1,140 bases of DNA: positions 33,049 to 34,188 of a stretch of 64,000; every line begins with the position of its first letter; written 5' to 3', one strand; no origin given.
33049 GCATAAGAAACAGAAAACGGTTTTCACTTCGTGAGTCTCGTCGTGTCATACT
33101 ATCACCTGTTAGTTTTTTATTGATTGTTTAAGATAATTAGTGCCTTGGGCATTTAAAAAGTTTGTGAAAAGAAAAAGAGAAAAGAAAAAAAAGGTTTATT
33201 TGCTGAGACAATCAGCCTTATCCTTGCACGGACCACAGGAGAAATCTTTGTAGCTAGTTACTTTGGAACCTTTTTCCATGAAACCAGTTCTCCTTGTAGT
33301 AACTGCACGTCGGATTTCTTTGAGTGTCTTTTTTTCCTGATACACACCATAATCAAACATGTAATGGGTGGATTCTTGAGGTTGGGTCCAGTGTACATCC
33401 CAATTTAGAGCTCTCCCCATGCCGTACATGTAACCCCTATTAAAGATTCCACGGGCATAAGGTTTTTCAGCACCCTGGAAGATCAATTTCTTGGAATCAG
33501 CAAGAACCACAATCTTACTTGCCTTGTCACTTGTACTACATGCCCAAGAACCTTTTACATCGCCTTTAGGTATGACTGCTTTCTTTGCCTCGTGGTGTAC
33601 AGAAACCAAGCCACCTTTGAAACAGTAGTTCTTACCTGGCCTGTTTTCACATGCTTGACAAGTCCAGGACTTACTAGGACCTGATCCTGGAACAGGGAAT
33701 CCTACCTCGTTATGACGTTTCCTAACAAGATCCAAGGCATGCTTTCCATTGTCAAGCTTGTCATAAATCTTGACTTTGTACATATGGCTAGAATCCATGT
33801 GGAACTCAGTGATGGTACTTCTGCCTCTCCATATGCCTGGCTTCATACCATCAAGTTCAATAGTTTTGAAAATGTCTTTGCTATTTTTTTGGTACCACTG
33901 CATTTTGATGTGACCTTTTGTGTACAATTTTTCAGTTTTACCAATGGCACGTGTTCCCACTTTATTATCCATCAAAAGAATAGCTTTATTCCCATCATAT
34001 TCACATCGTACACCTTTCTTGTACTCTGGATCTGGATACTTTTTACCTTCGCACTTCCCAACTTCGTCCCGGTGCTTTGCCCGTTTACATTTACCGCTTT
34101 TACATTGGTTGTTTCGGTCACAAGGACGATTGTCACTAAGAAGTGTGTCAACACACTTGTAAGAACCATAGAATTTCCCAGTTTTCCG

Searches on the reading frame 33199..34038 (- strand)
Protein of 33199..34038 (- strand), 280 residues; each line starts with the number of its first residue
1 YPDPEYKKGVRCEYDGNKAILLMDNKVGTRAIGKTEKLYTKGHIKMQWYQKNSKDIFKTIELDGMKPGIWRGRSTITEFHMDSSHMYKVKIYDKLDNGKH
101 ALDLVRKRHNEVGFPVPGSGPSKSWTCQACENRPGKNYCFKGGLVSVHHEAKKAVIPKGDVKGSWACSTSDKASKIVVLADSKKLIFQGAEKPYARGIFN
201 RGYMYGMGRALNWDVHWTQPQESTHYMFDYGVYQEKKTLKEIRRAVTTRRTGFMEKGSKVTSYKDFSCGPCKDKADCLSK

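Call 107: search_solved_structures(query=window:33199-34038:-, max_evalue=1)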
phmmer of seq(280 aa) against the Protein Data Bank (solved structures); distinct sequences matched with E-value up to 1: 0.
